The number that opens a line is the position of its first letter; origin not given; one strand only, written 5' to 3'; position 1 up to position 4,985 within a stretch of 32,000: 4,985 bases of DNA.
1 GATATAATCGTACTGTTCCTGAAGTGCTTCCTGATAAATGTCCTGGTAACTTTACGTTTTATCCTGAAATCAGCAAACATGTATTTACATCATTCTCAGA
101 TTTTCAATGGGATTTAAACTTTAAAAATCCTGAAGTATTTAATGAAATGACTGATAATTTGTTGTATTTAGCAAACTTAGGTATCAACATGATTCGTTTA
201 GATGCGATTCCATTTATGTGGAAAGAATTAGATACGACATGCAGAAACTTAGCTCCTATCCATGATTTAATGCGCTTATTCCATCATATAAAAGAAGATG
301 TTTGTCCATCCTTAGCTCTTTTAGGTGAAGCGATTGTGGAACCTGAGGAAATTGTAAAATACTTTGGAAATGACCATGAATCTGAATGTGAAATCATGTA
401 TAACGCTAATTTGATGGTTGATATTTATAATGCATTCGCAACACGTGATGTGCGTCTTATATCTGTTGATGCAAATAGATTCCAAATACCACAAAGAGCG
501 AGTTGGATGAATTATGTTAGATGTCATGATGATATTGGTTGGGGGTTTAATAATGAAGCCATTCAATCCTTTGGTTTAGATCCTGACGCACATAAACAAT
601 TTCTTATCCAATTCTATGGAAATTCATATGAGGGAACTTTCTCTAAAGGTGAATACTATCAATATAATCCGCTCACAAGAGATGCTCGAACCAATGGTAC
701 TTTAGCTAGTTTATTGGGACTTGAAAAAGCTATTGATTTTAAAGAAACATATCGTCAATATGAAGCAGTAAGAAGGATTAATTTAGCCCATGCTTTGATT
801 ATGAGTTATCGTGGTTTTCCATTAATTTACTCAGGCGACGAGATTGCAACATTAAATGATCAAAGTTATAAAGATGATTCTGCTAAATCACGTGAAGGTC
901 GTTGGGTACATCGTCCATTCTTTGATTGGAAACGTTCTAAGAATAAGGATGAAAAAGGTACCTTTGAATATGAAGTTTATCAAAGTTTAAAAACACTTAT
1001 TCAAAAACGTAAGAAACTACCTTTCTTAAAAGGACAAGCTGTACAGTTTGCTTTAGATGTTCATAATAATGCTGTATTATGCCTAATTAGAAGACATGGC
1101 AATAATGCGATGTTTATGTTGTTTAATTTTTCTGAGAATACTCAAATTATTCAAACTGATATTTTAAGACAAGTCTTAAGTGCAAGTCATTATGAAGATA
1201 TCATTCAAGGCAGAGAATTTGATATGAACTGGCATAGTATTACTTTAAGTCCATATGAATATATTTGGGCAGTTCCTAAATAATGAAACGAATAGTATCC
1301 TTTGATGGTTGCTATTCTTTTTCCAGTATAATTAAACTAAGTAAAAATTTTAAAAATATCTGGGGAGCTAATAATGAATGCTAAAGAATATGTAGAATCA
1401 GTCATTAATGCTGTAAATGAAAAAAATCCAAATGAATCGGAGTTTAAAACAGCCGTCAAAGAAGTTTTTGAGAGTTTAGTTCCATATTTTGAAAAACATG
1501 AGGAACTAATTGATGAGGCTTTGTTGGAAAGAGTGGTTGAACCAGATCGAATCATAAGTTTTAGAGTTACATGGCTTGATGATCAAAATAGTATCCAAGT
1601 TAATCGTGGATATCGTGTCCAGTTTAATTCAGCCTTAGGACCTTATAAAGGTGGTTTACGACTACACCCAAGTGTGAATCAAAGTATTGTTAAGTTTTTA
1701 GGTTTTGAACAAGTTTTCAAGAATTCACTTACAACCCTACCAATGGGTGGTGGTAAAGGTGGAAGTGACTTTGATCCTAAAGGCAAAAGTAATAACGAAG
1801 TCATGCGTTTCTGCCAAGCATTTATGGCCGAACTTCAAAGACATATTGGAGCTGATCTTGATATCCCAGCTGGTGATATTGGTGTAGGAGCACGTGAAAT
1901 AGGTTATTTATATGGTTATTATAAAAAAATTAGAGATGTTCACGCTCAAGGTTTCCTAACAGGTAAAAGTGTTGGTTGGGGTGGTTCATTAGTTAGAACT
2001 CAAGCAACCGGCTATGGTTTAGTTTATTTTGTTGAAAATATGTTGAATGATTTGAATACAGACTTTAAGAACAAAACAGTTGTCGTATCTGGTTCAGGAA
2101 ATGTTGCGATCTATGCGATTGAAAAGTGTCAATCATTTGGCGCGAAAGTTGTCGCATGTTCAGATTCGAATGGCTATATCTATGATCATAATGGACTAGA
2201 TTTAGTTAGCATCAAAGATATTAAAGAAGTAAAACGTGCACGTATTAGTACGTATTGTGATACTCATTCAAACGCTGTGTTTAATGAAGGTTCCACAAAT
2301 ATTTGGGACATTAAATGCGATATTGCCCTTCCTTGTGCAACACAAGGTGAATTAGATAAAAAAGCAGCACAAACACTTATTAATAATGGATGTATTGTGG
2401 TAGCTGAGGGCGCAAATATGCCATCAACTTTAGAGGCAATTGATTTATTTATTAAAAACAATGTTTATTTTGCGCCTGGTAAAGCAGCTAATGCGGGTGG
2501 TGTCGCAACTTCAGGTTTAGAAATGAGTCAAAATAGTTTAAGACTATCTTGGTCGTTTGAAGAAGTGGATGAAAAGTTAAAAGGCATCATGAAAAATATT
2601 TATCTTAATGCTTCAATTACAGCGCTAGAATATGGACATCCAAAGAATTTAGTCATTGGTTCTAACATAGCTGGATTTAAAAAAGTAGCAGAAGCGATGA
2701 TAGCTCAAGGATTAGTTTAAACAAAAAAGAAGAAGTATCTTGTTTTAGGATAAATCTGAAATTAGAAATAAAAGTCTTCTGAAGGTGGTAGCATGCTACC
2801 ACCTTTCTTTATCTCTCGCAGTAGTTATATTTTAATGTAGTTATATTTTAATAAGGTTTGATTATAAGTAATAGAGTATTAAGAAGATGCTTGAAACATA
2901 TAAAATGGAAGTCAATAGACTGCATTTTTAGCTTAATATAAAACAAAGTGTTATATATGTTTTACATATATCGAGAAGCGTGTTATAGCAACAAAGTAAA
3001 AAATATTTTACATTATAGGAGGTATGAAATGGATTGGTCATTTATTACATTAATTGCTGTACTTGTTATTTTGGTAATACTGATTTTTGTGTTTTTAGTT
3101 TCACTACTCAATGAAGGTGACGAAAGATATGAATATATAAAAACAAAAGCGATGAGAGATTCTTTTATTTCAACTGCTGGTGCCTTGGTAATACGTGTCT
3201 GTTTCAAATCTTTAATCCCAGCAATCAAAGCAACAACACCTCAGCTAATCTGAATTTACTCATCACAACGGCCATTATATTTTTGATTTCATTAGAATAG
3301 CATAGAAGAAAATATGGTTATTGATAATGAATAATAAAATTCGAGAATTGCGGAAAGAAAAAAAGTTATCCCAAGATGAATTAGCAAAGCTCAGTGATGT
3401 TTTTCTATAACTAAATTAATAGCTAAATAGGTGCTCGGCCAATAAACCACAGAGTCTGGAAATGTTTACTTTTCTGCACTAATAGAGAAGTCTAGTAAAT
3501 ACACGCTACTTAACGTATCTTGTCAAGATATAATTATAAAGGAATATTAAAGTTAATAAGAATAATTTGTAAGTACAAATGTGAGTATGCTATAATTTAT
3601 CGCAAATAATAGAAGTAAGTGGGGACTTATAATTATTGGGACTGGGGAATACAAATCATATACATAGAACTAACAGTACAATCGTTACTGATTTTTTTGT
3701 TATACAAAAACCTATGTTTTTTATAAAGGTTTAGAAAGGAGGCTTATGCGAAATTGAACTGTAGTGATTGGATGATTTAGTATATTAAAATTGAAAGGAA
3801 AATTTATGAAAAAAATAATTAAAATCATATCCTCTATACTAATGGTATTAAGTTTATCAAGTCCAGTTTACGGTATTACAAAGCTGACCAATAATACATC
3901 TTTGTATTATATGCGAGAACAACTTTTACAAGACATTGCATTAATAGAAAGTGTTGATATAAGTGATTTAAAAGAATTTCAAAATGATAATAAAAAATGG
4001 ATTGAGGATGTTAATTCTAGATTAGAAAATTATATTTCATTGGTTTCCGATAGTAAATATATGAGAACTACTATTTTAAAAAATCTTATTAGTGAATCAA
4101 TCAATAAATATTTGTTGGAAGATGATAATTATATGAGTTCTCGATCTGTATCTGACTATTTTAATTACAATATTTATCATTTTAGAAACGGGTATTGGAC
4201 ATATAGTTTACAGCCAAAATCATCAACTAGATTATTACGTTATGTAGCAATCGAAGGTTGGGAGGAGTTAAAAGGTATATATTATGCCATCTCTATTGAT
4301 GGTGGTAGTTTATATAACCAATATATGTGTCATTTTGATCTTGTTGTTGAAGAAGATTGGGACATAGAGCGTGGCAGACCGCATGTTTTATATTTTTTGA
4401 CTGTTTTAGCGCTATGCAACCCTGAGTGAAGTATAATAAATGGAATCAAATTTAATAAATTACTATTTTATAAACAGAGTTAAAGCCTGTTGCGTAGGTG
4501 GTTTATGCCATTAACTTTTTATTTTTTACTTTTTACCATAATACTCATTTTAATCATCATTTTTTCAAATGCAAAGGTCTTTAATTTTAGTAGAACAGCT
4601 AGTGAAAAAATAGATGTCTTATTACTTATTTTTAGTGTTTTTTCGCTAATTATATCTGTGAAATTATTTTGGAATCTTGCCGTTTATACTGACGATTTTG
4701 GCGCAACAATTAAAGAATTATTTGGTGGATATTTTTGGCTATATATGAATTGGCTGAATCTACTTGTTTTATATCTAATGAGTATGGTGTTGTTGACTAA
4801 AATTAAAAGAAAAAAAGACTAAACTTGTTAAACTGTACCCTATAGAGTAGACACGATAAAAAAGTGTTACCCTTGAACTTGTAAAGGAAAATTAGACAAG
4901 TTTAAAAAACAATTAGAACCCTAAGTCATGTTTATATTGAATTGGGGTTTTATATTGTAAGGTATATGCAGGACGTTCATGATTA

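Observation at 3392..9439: Four diverged direct copies of one promoter/palindromic-operator/leader module inside a small accessory island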

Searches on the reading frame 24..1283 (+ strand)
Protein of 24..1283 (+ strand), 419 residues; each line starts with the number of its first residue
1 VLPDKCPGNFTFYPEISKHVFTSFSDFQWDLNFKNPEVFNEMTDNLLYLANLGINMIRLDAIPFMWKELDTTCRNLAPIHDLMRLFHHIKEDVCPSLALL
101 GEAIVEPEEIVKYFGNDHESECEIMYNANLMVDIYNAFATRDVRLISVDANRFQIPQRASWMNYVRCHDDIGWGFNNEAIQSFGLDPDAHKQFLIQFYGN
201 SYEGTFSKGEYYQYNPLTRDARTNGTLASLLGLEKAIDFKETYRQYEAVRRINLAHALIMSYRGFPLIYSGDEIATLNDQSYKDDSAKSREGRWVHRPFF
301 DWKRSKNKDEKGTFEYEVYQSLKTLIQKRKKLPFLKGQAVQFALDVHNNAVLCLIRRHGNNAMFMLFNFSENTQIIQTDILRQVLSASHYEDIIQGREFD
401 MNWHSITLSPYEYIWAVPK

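Call 6: search_protein_families(library=pfam, proteins=[window:24-1283:+], max_evalue=0.01)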
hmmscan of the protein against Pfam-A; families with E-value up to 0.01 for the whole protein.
window:24-1283:+ (419 aa): 3 families
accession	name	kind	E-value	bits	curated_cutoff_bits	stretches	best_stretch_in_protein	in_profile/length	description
PF00128.31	Alpha-amylase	-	5.3e-14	52.8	22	2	22-152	150-289/446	Alpha amylase, catalytic domain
PF22582.2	Amylosucrase_C-like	-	2.5e-10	41.1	27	1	348-415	8-74/76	Amylosucrase, C-terminal domain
PF16657.11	Malt_amylase_C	-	3e-05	24.4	27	1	344-415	6-75/75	Maltogenic Amylase, C-terminal domain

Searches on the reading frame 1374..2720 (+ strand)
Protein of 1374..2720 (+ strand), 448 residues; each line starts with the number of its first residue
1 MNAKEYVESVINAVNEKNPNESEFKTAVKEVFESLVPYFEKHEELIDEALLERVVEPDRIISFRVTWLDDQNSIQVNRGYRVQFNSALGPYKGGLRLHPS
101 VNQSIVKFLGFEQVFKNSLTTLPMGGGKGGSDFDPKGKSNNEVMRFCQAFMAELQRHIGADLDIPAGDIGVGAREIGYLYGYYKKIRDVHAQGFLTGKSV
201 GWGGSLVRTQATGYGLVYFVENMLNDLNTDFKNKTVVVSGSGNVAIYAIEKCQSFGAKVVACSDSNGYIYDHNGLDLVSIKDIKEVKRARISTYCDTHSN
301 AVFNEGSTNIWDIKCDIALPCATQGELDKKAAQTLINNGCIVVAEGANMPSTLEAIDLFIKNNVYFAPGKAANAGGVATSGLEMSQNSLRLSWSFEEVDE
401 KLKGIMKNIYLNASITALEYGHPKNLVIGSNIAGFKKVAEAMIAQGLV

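Call 6: search_protein_families(library=pfam, proteins=[window:1374-2720:+], max_evalue=0.01)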
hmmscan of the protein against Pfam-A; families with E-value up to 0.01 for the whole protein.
window:1374-2720:+ (448 aa): 3 families
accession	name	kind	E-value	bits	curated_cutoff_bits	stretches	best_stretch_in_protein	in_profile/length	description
PF00208.27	ELFV_dehydrog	-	1.3e-89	300.4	23.4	1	203-446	1-241/241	Glutamate/Leucine/Phenylalanine/Valine dehydrogenase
PF02812.23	ELFV_dehydrog_N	-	4.8e-51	172.3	25.3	1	57-185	1-129/129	Glu/Leu/Phe/Val dehydrogenase, dimerisation domain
PF13241.12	NAD_binding_7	-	0.0027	18.7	22.1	1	228-266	2-40/104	Putative NAD(P)-binding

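Call 16: list_cluster_members(proteins=[window:1374-2720:+, window:3806-4429:+, window:8413-9150:+, window:4490-4822:+, window:2948-3253:+, window:9811-10983:-, window:6755-7639:+, window:4913-5713:-, window:12144-13106:+, window:20366-22192:-])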
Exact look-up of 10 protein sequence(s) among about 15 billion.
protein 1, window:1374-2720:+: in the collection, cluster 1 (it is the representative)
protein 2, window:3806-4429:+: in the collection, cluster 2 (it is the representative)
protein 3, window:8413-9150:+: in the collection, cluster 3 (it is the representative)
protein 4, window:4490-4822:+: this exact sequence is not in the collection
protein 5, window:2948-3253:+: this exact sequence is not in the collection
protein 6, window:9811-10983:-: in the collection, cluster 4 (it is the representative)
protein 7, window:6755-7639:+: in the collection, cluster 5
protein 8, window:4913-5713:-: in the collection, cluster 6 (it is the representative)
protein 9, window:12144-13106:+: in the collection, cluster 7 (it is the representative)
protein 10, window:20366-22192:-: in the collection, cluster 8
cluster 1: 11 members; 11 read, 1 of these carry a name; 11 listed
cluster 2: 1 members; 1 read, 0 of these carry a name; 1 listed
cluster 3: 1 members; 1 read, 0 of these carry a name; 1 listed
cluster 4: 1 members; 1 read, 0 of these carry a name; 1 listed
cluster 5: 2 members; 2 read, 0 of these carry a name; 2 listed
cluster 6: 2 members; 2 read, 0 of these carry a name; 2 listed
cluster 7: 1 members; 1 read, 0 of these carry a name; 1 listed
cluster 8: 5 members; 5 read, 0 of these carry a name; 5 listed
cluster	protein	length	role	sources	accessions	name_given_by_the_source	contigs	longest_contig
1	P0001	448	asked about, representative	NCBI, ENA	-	-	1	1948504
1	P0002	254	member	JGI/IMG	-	glutamate dehydrogenase (NADP+)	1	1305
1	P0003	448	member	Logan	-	-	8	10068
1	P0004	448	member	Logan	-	-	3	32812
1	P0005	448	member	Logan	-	-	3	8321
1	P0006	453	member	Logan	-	-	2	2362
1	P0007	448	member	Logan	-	-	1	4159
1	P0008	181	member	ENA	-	-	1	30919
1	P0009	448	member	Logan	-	-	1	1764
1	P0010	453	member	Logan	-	-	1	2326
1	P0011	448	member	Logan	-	-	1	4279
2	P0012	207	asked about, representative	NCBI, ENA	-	-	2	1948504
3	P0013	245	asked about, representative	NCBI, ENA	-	-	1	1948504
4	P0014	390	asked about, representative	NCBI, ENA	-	-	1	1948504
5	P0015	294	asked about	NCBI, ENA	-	-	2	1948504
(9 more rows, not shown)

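Call 25: find_encoding_contigs(protein=P0004, flank=10000, max_places=6)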
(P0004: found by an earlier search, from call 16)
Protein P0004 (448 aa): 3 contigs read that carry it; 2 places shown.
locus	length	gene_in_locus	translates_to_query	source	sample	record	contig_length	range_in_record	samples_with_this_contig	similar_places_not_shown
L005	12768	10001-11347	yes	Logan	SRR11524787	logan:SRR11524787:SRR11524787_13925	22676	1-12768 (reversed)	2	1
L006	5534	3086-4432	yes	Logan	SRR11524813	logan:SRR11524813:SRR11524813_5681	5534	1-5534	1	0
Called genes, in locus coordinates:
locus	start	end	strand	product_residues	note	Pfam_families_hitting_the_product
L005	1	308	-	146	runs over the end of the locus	PF00364:Biotin_lipoyl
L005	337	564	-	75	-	PF00550:PP-binding, PF14573:PP-binding_2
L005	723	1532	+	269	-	PF03099:BPL_LplA_LipB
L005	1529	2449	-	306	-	PF01150:GDA1_CD39 (weak), PF02541:Ppx-GppA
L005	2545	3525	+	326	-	PF00356:LacI, PF00532:Peripla_BP_1, PF13407:Peripla_BP_4, PF13377:Peripla_BP_3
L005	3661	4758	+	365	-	PF00528:BPD_transp_1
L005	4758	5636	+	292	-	PF00528:BPD_transp_1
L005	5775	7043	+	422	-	PF01547:SBP_bac_1, PF13416:SBP_bac_8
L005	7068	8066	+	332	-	PF00294:PfkB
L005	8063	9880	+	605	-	PF00128:Alpha-amylase, PF22582:Amylosucrase_C-like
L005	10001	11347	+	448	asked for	PF02812:ELFV_dehydrog_N, PF00208:ELFV_dehydrog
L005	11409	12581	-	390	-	PF00999:Na_H_Exchanger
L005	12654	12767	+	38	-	?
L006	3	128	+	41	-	?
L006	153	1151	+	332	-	PF00294:PfkB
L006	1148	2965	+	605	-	PF00128:Alpha-amylase, PF22582:Amylosucrase_C-like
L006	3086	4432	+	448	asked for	PF02812:ELFV_dehydrog_N, PF00208:ELFV_dehydrog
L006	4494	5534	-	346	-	?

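Call 26: find_encoding_contigs(protein=window:1374-2720:+, flank=10000, max_places=6)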
Protein window:1374-2720:+ (448 aa): no gene with exactly this product is on record in the collection.

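Call 82: predict_structure(alignment_id=A8)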
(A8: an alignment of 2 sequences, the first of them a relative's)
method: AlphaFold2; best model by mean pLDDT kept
length: 245 residues; sequences in the alignment: 2
mean_pLDDT: 34.4   pTM: 0.26
mean pLDDT of the five models: 34.4, 33.6, 31.0, 29.3, 28.4
residues with pLDDT >= 90: 0; 70-90: 0; 50-70: 30; < 50: 215
segments of 3 or more residues with pLDDT < 50: 15-41, 43-51, 54-72, 87-245
pLDDT, mean of each block of 10 residues (from residue 1): 55 45 33 33 45 44 42 52 49 32 23 37 40 31 28 31 32 26 25 29 29 26 24 23 22
secondary structure, 60 per line:
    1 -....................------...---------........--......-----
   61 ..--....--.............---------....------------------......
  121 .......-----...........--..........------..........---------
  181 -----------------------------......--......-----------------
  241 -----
elements in order: H2-21 E28-30 E40-47 E50-55 E65-68 E71-74 H75-83 E93-96 H115-127 E133-143 E146-155 H162-171 E210-215 E218-223

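Call 84: predict_structure(alignment_id=A7)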
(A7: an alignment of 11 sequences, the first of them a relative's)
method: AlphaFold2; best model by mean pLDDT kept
length: 207 residues; sequences in the alignment: 11
mean_pLDDT: 67.2   pTM: 0.64
mean pLDDT of the five models: 67.2, 58.0, 57.0, 56.6, 53.0
residues with pLDDT >= 90: 6; 70-90: 101; 50-70: 53; < 50: 47
segments of 3 or more residues with pLDDT < 50: 9-12, 14-28, 105-112, 190-203, 205-207
pLDDT, mean of each block of 10 residues (from residue 1): 50 44 43 87 87 82 87 86 75 78 47 64 62 75 83 76 67 67 61 38 42
secondary structure, 60 per line:
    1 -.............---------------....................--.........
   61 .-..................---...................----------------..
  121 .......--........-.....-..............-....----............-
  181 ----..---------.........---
elements in order: H2-14 H30-49 H52-61 H63-80 H84-102 E119-127 E130-137 H139-143 H145-158 H160-163 H168-179 H196-204

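Call 87: fold_search(model_id=the predicted structure, library=pdb)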
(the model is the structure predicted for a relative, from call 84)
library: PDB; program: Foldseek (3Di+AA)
matches with E <= 10: 89; with E <= 0.001: 0
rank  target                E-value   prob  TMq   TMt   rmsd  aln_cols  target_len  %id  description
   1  9dd0_D                1.3e+00  0.25  0.25  0.37   9.0       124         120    8  Designed allosteric facilitated dissociation switch AS1 in complex state TH with methylated lysines, crystal #2 (released 2025-08-20)
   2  9dd4_A                2.1e+00  0.15  0.24  0.34   8.8       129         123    8  Crystal Structure of Designed facilitated dissociation target LHD101An1: LHD101A with an N-terminal extension (released 2025-08-20)
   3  7byk_A                2.2e+00  0.03  0.12  0.07  17.1       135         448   12  Crystal structure of the Legionella pneumophila LegK7 effector kinase (released 2020-12-30)
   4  5jrc_A                3.4e+00  0.06  0.22  0.24  14.9       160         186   12  Crystal structure of NeC3PO in complex with ssRNA. (released 2016-09-28)
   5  4hwd_B                3.6e+00  0.18  0.21  0.44   6.4        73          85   10  Crystal structure of ATBAG2 (released 2013-05-29)
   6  4ij2_E                3.6e+00  0.04  0.12  0.09  17.2       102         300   14  Human methemoglobin in complex with the second and third NEAT domains of IsdH from Staphylococcus aureus (released 2013-12-25)
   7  6jyj_B                4.0e+00  0.08  0.14  0.09   9.5        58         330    5  Crystal structure of FAM46B (TENT5B) (released 2020-03-04)
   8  6zpp                  4.2e+00  0.07  0.17  0.21   9.1        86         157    8  g7941: a virulence factor from Drechmaria coniospora (released 2022-01-19)
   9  4ij2_F                4.2e+00  0.03  0.12  0.09  17.6       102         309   15  Human methemoglobin in complex with the second and third NEAT domains of IsdH from Staphylococcus aureus (released 2013-12-25)
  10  3esl_B                4.4e+00  0.03  0.18  0.18  14.6       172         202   13  Crystal structure of the conserved N-terminal domain of the mitotic checkpoint component BUB1 (released 2009-02-17)
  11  6jyj_A                4.7e+00  0.06  0.13  0.09   9.8        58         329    5  Crystal structure of FAM46B (TENT5B) (released 2020-03-04)
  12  5jr9_B                4.7e+00  0.04  0.22  0.24  15.9       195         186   11  Crystal structure of apo-NeC3PO (released 2016-09-28)
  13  3onj                  5.2e+00  0.06  0.15  0.25   7.6        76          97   12  Crystal structure of yeast Vti1p_Habc domain (released 2011-07-20)
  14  5jr9_A                5.2e+00  0.04  0.22  0.24  14.5       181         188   10  Crystal structure of apo-NeC3PO (released 2016-09-28)
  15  8e0l_C                5.2e+00  0.03  0.17  0.19  11.4       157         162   13  Homotrimeric variant of tcTRP9, BGL06 (released 2023-04-12)
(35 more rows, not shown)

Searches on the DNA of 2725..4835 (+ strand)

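Call 10: search_dna_similar(query=window:3380-3800:+, collection=plasmids, mode=distant, max_evalue=0.001)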
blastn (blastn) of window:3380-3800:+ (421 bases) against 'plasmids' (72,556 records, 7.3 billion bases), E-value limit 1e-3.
No match.

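Call 54: search_dna_similar(query=window:2725-4835:+, collection=phages, mode=distant, max_evalue=0.01)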
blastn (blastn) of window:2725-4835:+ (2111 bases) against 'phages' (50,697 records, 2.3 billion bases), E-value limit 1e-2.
No match.
